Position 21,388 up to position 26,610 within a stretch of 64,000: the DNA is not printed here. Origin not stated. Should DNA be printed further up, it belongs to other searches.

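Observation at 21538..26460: Signalling giant (STK-AAA-GAF-PAS) ends in a histidine-kinase dimerisation domain whose phospho-accepting His is Arg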

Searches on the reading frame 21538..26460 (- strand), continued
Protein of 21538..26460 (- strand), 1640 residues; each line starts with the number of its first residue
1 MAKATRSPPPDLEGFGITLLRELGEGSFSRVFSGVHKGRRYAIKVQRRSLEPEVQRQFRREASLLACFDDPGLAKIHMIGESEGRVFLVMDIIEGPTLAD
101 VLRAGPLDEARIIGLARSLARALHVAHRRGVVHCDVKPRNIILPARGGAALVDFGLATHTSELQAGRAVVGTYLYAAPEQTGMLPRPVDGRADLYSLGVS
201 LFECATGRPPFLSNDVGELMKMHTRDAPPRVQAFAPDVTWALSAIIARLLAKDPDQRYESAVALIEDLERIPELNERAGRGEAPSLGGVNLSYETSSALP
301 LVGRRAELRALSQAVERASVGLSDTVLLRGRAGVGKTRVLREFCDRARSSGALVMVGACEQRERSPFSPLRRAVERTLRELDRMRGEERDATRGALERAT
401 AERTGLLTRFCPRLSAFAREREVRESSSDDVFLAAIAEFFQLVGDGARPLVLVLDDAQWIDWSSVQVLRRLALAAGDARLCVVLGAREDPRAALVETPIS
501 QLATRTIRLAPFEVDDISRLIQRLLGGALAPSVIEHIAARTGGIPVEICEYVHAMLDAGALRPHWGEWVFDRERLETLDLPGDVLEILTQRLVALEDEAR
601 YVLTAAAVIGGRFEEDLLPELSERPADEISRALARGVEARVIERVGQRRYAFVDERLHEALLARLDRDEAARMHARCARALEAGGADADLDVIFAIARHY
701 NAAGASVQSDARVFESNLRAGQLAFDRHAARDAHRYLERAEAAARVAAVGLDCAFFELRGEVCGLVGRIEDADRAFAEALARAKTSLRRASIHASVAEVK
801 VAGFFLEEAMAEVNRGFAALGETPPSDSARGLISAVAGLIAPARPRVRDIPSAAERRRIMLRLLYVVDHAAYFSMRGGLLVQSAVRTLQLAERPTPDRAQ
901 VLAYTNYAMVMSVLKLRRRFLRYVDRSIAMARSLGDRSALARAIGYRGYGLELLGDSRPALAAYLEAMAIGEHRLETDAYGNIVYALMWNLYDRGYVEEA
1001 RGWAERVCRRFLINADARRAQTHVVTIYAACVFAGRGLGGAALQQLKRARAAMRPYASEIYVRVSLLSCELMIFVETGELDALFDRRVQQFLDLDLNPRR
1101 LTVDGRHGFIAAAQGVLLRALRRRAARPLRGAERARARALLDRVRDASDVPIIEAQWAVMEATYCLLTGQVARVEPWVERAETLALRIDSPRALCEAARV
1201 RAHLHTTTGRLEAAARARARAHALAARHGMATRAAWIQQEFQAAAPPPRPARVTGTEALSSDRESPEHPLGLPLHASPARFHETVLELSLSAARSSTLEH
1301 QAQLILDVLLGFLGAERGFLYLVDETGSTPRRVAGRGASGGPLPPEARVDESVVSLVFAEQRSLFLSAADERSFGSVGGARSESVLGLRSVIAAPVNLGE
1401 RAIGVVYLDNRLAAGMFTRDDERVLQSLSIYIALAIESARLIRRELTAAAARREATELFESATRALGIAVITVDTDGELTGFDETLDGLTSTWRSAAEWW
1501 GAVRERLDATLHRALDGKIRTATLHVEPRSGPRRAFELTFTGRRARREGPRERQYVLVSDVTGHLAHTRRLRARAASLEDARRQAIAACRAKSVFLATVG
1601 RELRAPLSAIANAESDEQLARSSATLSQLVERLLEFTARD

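Call 15: find_encoding_contigs(protein=P0005, flank=8000, max_places=3)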
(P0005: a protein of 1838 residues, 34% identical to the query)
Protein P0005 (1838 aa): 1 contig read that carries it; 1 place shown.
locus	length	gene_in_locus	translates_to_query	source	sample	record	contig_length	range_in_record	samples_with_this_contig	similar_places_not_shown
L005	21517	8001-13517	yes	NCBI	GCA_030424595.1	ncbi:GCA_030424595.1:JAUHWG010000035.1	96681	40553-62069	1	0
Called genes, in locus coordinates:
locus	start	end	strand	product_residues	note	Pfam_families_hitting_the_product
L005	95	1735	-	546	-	PF13699:eCIS_core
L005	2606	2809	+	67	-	-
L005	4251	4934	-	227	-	PF01553:Acyltransferase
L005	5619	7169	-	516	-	PF05731:TROVE (faint), PF25045:vWA_Ro60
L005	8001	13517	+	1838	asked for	PF00069:Pkinase, PF07714:PK_Tyr_Ser-Thr, PF13191:AAA_16, PF01590:GAF, PF13185:GAF_2, PF13492:GAF_3, PF00512:HisKA, PF02518:HATPase_c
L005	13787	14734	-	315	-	PF02558:ApbA, PF08546:ApbA_C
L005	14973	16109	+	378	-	-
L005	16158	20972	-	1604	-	-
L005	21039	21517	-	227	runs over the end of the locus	PF00072:Response_reg, PF00486:Trans_reg_C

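Call 26: find_related_loci(query=A2, collection=genome_contigs, flank=7000)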
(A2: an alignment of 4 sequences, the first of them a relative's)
Query A2 (1640 aa) in genome_contigs; peptide patterns used: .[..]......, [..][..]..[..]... (x = any residue, [..] = any of these).
599 stretches matched a pattern (row limit reached: there are more); 517 encode a relative of the query (tblastn E <= 1e-3); the best 80 are kept; 80 distinct loci.
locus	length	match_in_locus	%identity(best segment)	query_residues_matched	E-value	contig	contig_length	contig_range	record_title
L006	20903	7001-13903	70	1-1640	0e+0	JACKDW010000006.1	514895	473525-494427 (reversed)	MAG: Myxococcales bacterium isolate HK-STAS-MYXO-17 HK-STAS-MYXO-17_6, whole genome shotgun sequence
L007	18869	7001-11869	43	10-1629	0e+0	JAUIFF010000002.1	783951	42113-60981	MAG: Polyangia bacterium isolate 8_bin.71 NODE_9_length_783951_cov_8.085327, whole genome shotgun sequence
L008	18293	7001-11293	36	17-1446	0e+0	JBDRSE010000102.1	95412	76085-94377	MAG: bacterium isolate MEGAHIT-group-3.13 k141_593091, whole genome shotgun sequence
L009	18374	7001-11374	35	9-1466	0e+0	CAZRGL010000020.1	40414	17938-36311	MAG TPA_asm: uncultured Polyangiaceae bacterium isolate binchicken_co141_45 genome assembly, contig: NODE_4286_length_40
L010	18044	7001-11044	30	17-1469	9e-99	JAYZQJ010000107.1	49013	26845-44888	MAG: Myxococcota bacterium isolate XB_MAG420 DB_MAG420_0107, whole genome shotgun sequence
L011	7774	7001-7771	59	10-266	7e-87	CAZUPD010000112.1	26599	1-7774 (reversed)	MAG TPA_asm: uncultured Nannocystaceae bacterium isolate SRP334346_co1_110 genome assembly, contig: NODE_1734_length_265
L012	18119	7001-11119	26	16-1443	7e-60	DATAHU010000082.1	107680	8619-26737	MAG TPA_asm: Polyangiaceae bacterium isolate SMAG_U6865 k141_671557, whole genome shotgun sequence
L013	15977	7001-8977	28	19-682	6e-53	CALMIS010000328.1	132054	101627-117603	MAG TPA_asm: uncultured Chloroflexi bacterium isolate SRR2107183_bin.79_CONCOCT_v1.1_MAG genome assembly, contig: ERZ794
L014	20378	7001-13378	32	45-666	4e-52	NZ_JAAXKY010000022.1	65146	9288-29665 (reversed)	Pseudonocardia xinjiangensis strain JCM 11839 NODE_22_length_65146_cov_18.904074, whole genome shotgun sequence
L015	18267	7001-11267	37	22-1440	9e-112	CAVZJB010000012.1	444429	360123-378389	MAG: uncultured delta proteobacterium isolate MFD02416.bin.1.82 genome assembly, contig: contig_20085, whole genome shot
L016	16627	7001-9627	32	19-571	1e-46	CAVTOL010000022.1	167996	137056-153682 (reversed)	MAG: uncultured Actinomycetota bacterium isolate MFD00822.bin.1.230 genome assembly, contig: contig_17602, whole genome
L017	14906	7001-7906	39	10-305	5e-43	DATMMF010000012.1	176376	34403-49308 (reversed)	MAG TPA_asm: Solirubrobacteraceae bacterium isolate SMAG_U12816 k141_4284040, whole genome shotgun sequence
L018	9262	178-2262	31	4-736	4e-40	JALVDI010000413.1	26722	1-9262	MAG: Polyangiaceae bacterium isolate 134-614_metabat2_scaf2bin.026 134-614_scaffold_439_c1, whole genome shotgun sequenc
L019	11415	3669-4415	38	19-261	1e-39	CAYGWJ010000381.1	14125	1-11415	MAG TPA_asm: uncultured Anaerolineae bacterium isolate ERP119294_co2_411 genome assembly, contig: k141_457671, whole gen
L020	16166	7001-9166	29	23-716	3e-39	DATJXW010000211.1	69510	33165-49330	MAG TPA_asm: Polyangiaceae bacterium isolate SMAG_U15136 k141_688985, whole genome shotgun sequence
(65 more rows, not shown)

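Call 34: search_protein_families(library=pfam, proteins=[L007:5284-6801:-, L003:3-734:-, L006:12257-14605:+, L007:11961-12830:-], max_evalue=0.001)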
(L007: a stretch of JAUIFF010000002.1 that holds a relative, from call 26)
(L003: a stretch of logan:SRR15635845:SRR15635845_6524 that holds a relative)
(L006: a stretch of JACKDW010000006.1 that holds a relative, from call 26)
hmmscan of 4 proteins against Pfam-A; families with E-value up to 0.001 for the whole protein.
L007:5284-6801:- (505 aa): 2 families
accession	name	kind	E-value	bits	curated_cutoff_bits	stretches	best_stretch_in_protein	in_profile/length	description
PF02518.31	HATPase_c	-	2.2e-28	99.4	26.4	1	375-486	1-109/111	Histidine kinase-, DNA gyrase B-, and HSP90-like ATPase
PF00512.31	HisKA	-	6.3e-19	68.2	26.9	1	264-325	2-66/66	His Kinase A (phospho-acceptor) domain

L003:3-734:- (244 aa): 1 family
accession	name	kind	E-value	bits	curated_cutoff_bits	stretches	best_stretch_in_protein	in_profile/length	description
PF00512.31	HisKA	-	0.00069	20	26.9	0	231-244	2-15/66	His Kinase A (phospho-acceptor) domain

L006:12257-14605:+ (782 aa): 3 families
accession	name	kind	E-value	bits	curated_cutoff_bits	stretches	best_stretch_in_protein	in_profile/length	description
PF00069.31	Pkinase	-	2.5e-36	125.9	31.7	1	271-544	5-260/263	Protein kinase domain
PF00027.35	cNMP_binding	-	1.2e-21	76.9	27.5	1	560-641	3-85/89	Cyclic nucleotide-binding domain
PF07714.23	PK_Tyr_Ser-Thr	-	1.4e-21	77.5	23.1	1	288-535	26-248/258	Protein tyrosine and serine/threonine kinase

L007:11961-12830:- (289 aa): 0 families

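Call 59: list_cluster_members(proteins=[P0001, P0002, P0004])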
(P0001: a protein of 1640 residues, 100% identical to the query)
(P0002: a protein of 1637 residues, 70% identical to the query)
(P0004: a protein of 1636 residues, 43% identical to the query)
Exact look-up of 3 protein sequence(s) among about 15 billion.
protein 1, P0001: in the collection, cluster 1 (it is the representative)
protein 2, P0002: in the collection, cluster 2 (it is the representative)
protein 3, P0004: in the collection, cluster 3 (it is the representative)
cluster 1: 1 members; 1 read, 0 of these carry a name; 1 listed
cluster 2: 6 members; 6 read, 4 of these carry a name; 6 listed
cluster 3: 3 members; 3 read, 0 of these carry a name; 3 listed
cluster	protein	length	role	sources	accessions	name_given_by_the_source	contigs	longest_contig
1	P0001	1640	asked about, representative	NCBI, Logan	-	-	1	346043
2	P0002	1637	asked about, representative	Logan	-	-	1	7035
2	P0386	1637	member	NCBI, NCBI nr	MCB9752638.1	MAG: AAA family ATPase [Myxococcales bacterium] | AAA family ATPase [Myxococcales bacterium]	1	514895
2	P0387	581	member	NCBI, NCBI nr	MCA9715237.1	MAG: AAA family ATPase, partial [Myxococcales bacterium] | AAA family ATPase [Myxococcales bacterium]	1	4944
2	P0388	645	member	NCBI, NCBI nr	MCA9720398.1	MAG: hypothetical protein KC468_37395, partial [Myxococcales bacterium] | hypothetical protein [Myxococcales bacterium]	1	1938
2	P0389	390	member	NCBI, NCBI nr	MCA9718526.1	MAG: GAF domain-containing protein, partial [Myxococcales bacterium] | GAF domain-containing protein [Myxococcales bacterium]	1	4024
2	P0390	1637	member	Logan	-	-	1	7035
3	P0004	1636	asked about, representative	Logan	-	-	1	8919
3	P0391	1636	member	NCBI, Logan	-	-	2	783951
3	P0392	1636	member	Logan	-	-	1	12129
